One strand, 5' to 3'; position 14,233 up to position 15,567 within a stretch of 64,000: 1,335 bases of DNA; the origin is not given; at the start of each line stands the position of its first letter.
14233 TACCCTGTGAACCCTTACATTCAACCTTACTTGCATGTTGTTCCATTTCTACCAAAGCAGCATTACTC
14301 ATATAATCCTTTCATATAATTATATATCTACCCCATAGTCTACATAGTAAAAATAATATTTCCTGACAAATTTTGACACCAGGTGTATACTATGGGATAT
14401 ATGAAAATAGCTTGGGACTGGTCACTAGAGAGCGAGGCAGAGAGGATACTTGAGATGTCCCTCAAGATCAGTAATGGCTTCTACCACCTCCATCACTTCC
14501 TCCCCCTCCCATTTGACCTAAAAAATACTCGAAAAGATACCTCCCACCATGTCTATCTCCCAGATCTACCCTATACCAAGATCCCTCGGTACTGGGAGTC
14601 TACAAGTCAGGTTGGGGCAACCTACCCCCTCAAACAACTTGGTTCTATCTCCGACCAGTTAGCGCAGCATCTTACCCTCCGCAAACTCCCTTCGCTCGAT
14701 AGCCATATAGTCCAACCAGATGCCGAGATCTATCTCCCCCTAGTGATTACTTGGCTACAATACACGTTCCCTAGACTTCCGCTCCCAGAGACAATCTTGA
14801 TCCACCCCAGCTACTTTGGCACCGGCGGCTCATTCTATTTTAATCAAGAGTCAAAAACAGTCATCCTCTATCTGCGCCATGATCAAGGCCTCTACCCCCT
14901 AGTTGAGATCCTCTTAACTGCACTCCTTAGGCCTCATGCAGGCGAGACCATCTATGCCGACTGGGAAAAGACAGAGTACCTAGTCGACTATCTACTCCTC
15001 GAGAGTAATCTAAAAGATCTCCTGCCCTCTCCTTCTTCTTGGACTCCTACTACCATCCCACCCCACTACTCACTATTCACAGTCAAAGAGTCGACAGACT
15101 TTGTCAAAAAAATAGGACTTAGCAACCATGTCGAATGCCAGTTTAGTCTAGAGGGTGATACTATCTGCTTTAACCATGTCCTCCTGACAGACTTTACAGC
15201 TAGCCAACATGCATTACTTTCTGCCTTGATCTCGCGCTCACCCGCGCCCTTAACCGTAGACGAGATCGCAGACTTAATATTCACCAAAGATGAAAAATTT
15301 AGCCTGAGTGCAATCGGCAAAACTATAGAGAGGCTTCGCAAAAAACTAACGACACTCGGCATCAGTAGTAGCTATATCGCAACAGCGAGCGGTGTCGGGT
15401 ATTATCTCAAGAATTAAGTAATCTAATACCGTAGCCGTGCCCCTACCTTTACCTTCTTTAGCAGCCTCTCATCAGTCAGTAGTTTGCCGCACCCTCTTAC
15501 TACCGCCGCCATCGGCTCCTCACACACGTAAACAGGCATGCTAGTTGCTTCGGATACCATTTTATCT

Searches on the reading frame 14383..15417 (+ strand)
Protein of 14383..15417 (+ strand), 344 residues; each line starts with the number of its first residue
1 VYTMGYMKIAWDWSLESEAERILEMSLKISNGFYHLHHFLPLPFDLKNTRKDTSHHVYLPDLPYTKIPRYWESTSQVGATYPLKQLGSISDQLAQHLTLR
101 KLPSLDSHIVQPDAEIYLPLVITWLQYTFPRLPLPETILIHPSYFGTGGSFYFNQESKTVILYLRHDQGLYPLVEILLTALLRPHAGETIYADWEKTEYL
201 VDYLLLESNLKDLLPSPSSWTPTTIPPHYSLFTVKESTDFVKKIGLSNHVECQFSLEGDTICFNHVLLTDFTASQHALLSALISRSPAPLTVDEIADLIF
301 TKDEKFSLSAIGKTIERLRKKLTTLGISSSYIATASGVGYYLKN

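Call 8: search_protein_families(library=pfam, proteins=[window:14383-15417:+], max_evalue=0.1)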
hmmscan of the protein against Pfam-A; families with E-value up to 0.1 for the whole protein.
window:14383-15417:+ (344 aa): 1 family
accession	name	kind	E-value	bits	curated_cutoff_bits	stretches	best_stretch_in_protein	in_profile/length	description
PF00486.34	Trans_reg_C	-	4.1e-10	40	26.2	1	270-342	5-77/77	Transcriptional regulatory protein, C terminal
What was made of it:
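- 14401..15417 (+): Module-1 regulator, 338 aa from ATG 14401. Pfam Trans_reg_C, E 4.1e-10 (call 8).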

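Call 57: find_homologous_proteins(query=window:14401-15417:+)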
Query window:14401-15417:+ (338 aa): 28 proteins with E <= 0.001 among 4195 candidates.
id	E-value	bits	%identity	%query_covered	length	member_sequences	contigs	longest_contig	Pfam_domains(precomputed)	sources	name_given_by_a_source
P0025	2.0e-208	709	92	100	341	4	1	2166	PF00486.35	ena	-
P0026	4.2e-190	649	86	100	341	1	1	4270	PF00486.35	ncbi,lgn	-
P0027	2.8e-184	630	82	100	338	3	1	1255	PF00486.35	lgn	-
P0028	1.0e-183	628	83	100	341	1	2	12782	PF00486.35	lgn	-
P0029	1.2e-179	615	80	100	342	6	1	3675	PF00486.35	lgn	-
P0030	1.1e-175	602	78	100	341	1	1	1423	PF00486.35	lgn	-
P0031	1.7e-156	539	71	100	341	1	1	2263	PF00486.35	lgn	-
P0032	2.5e-149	515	67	100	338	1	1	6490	PF00486.35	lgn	-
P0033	1.9e-141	489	66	100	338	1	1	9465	PF00486.35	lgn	-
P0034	6.0e-141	487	64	100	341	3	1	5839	PF00486.35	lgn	-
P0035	1.4e-135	470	64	100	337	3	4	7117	PF00486.35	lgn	-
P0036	4.0e-111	389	53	100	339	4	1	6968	PF00486.35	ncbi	-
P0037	3.9e-110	386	55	98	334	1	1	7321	PF00486.35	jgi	jgi:hypothetical protein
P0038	1.7e-82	295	46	100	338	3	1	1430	PF00486.35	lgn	-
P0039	6.1e-82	293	45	100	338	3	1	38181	PF00486.35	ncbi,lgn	-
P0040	5.4e-78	280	44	100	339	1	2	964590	PF00486.35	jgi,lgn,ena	jgi:hypothetical protein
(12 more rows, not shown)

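Call 59: find_encoding_contigs(protein=P0028, flank=3000, max_places=2)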
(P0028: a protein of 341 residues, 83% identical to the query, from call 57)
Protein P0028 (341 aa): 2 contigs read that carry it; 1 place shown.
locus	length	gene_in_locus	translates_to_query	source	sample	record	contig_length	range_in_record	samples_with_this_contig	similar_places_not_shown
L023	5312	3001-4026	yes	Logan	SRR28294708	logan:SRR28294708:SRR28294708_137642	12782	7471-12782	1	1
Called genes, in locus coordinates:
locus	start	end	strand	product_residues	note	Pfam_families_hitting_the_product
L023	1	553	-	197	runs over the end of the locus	-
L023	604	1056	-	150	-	-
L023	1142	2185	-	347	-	PF00152:tRNA-synt_2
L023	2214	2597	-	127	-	-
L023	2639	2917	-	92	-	-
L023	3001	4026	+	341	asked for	PF00486:Trans_reg_C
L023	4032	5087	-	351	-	PF06723:MreB_Mbl, PF00022:Actin (faint), PF00012:HSP70, PF11104:PilM_2 (faint), PF14450:FtsA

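Call 60: find_encoding_contigs(protein=P0033, flank=3000, max_places=2)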
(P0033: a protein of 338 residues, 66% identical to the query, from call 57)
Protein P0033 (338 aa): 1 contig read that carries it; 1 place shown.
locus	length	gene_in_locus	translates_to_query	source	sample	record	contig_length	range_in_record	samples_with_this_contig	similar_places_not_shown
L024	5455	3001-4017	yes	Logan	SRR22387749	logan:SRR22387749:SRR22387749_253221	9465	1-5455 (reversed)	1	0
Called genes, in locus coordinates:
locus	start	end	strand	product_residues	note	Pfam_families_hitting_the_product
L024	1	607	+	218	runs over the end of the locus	-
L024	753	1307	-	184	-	PF08207:EFP_N, PF01132:EFP, PF09285:Elong-fact-P_C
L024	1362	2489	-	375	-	PF00152:tRNA-synt_2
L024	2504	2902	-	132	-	-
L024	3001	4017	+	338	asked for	PF00486:Trans_reg_C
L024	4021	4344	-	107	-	-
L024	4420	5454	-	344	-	?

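Call 61: find_encoding_contigs(protein=P0040, flank=3000, max_places=2)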
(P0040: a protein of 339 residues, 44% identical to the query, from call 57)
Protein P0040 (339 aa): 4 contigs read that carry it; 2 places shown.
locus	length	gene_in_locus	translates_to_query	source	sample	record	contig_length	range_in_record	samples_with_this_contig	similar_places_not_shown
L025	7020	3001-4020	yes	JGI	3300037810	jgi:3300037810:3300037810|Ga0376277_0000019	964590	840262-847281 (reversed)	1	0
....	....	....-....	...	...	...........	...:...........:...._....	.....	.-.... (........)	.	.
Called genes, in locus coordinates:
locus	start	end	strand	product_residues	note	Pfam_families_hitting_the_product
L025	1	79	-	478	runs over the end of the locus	PF01229:Glyco_hydro_39, PF11790:Glyco_hydro_cc (weak)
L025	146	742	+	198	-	-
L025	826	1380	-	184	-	PF08207:EFP_N, PF01132:EFP, PF09285:Elong-fact-P_C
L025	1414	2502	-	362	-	PF00152:tRNA-synt_2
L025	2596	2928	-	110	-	-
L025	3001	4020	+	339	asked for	PF00486:Trans_reg_C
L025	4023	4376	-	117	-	-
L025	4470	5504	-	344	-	PF00022:Actin (weak), PF06723:MreB_Mbl, PF00012:HSP70, PF11104:PilM_2 (faint), PF14450:FtsA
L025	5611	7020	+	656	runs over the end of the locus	PF04932:Wzy_C, PF13414:TPR_11 (faint), PF13431:TPR_17 (faint)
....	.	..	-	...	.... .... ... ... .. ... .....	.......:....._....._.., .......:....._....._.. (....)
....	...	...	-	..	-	-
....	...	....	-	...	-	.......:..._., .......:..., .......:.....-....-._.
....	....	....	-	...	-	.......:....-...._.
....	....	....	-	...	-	-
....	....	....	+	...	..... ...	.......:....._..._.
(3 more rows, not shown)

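Call 75: search_protein_families(library=pfam, proteins=[L023:2214-2597:-, L024:2504-2902:-, L025:2596-2928:-], max_evalue=0.05)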
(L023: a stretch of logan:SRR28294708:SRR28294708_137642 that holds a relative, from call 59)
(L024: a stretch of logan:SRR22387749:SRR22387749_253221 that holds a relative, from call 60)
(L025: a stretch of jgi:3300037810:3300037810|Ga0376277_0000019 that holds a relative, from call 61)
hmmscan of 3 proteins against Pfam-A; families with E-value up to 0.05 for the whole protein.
L023:2214-2597:- (127 aa): 0 families

L024:2504-2902:- (132 aa): 0 families

L025:2596-2928:- (110 aa): 0 families

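Call 78: search_protein_families(library=ncbifam, proteins=[window:14401-15417:+], max_evalue=0.05)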
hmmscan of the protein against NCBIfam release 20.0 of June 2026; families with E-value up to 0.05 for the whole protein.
window:14401-15417:+ (338 aa): 9 families
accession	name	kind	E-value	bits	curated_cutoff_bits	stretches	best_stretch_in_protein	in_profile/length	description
NF012023.0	PRK15479.1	equivalog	1.9e-05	24.3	337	1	265-337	149-218/224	transcriptional regulator TctD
NF007005.1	PRK09468.1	equivalog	0.00063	19.2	331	1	264-335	159-230/237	osmolarity response regulator transcription factor OmpR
NF040534.1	resp_reg_YycF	equivalog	0.0012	18.2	340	1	265-338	156-229/231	response regulator YycF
NF053854.1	RespRegPhoBBctds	equivalog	0.0012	18.2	270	1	264-336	155-224/225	two-component system response regulator PhoB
NF045944.1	ResRegRpaBCyano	equivalog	0.0024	17.3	330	1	264-337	153-228/229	response regulator transcription factor RpaB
NF008296.0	PRK11083.1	equivalog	0.0043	16.5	273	1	246-337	136-226/228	two-component system response regulator CreB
NF045991.1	RespRegCtrARhodob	equivalog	0.0048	16.6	350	1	265-338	150-223/224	response regulator transcription factor CtrA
NF041734.1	resp_reg_RppA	equivalog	0.0089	15.4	250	1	264-337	156-228/229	two-component system response regulator RppA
NF007663.1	PRK10336.1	equivalog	0.03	14.1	345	1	268-336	153-216/219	quorum sensing response regulator transcription factor QseB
